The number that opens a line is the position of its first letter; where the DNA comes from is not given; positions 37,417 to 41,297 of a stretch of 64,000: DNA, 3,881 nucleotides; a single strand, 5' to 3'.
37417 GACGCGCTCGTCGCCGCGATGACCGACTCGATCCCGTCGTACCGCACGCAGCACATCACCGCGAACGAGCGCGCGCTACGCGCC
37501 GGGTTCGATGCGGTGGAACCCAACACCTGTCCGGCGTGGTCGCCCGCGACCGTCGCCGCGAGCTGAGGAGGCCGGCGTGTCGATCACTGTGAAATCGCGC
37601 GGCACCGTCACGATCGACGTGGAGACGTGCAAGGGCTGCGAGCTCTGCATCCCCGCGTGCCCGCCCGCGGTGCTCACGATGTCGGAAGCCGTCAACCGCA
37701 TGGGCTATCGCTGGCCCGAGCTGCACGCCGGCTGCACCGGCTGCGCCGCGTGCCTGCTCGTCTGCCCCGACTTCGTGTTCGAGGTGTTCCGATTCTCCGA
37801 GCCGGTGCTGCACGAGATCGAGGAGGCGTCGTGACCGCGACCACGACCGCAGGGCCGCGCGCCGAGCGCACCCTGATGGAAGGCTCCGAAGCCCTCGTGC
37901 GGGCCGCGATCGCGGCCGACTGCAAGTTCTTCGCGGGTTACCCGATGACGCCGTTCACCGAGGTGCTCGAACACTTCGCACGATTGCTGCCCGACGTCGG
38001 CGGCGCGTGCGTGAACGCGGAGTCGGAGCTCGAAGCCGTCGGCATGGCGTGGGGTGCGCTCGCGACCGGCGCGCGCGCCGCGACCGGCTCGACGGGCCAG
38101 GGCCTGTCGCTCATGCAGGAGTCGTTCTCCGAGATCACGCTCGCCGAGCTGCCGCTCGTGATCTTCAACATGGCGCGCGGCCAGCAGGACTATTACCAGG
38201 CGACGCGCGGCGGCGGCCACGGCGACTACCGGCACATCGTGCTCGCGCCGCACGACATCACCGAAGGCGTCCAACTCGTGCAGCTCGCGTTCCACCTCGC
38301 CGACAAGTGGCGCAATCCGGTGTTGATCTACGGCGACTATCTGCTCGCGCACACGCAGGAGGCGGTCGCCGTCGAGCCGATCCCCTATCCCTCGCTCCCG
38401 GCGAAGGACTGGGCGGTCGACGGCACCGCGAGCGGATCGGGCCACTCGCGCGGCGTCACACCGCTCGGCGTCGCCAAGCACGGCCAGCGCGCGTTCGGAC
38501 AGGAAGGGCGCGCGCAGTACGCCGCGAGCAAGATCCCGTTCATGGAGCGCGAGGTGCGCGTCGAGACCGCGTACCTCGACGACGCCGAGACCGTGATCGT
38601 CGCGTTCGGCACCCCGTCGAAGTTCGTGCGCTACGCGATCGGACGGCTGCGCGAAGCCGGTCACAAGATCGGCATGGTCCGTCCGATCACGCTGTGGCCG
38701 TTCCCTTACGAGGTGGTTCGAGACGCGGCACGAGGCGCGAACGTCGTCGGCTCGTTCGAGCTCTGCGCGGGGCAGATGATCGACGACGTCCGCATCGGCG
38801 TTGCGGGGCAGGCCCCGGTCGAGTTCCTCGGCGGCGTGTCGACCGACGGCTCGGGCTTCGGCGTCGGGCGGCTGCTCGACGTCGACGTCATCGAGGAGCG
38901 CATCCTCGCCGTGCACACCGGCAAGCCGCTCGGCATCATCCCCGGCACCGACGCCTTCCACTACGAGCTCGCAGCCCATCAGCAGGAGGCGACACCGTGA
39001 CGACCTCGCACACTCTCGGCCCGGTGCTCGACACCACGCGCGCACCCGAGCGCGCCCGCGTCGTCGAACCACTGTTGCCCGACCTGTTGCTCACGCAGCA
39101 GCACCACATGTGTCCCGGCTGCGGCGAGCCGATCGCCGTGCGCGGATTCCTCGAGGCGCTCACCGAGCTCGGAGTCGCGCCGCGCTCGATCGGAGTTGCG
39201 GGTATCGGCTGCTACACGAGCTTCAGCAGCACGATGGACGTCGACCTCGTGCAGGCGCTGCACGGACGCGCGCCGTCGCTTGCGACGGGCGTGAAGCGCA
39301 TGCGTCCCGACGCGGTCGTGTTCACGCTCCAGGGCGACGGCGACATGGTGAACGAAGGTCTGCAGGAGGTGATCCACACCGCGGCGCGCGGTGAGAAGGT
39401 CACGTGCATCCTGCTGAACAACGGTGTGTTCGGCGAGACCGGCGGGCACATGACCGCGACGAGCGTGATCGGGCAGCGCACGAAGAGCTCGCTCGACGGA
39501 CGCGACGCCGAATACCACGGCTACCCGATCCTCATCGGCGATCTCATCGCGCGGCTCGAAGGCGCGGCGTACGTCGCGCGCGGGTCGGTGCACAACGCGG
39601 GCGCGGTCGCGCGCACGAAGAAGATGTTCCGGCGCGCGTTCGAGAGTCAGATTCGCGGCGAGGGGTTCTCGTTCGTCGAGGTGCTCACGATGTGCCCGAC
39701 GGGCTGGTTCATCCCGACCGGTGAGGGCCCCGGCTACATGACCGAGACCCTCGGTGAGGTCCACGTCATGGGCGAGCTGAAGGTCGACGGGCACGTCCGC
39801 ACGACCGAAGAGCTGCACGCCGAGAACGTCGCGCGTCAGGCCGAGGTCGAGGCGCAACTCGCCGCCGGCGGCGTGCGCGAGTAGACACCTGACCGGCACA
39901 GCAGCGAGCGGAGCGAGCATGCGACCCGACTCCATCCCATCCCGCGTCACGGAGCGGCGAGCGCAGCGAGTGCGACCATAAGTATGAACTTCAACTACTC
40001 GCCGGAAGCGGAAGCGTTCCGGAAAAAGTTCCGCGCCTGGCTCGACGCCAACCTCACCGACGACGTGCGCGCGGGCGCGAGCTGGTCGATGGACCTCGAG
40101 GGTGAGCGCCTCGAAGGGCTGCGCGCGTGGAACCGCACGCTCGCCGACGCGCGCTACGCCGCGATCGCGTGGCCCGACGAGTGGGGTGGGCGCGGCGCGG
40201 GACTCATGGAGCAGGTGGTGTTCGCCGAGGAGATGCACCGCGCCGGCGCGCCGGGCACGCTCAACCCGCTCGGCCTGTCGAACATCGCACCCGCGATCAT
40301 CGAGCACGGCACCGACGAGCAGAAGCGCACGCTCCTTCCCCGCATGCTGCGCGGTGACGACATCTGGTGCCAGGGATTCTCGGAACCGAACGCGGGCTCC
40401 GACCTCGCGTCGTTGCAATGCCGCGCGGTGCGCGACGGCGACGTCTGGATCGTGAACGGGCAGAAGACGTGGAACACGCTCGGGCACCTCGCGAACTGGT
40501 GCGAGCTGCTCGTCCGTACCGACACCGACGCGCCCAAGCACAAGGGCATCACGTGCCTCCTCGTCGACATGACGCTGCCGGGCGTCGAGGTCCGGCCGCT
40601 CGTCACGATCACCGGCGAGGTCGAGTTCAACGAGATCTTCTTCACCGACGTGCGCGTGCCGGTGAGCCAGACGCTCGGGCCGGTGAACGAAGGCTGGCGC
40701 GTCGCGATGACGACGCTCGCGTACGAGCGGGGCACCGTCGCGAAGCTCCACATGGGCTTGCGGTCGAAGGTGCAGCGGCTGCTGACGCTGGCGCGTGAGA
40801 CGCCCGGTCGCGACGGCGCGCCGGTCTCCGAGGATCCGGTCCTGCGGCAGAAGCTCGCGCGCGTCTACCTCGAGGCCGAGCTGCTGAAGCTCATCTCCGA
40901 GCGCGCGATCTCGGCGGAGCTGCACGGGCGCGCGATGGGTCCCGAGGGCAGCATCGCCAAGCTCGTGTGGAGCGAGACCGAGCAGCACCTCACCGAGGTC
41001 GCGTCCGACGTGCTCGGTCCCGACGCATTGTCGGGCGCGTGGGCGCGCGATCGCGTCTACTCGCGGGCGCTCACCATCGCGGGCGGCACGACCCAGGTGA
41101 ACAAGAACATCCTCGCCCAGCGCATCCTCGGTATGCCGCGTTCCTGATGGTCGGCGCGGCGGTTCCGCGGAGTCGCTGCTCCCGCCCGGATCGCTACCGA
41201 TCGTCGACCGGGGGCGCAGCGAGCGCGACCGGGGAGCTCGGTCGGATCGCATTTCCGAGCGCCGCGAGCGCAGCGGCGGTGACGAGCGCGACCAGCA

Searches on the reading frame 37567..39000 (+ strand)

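Call 52: search_protein_families(library=pfam, proteins=[window:37567-39000:+], max_evalue=0.0001)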
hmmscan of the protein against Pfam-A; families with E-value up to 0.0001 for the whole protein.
window:37567-39000:+ (477 aa): 2 families
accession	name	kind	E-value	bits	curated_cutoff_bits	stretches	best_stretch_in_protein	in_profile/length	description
PF01855.24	POR_N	-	2.9e-33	116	27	1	113-271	2-169/231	Pyruvate flavodoxin/ferredoxin oxidoreductase, thiamine diP-bdg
PF17147.9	PFOR_II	-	1.7e-17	64.1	27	1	340-424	1-92/102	Pyruvate:ferredoxin oxidoreductase core domain II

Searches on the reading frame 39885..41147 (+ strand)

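Call 53: search_protein_families(library=pfam, proteins=[window:39885-41147:+], max_evalue=0.0001)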
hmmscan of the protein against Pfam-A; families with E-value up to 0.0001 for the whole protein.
window:39885-41147:+ (420 aa): 3 families
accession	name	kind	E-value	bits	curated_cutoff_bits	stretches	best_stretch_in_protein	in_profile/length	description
PF00441.29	Acyl-CoA_dh_1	-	1.1e-25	91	22.4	1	268-415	1-150/150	Acyl-CoA dehydrogenase, C-terminal domain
PF02770.24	Acyl-CoA_dh_M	-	8e-20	71.3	33.3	1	162-256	1-97/97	Acyl-CoA dehydrogenase, middle domain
PF02771.21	Acyl-CoA_dh_N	-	2.7e-17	63.6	22.9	1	39-158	1-113/113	Acyl-CoA dehydrogenase, N-terminal domain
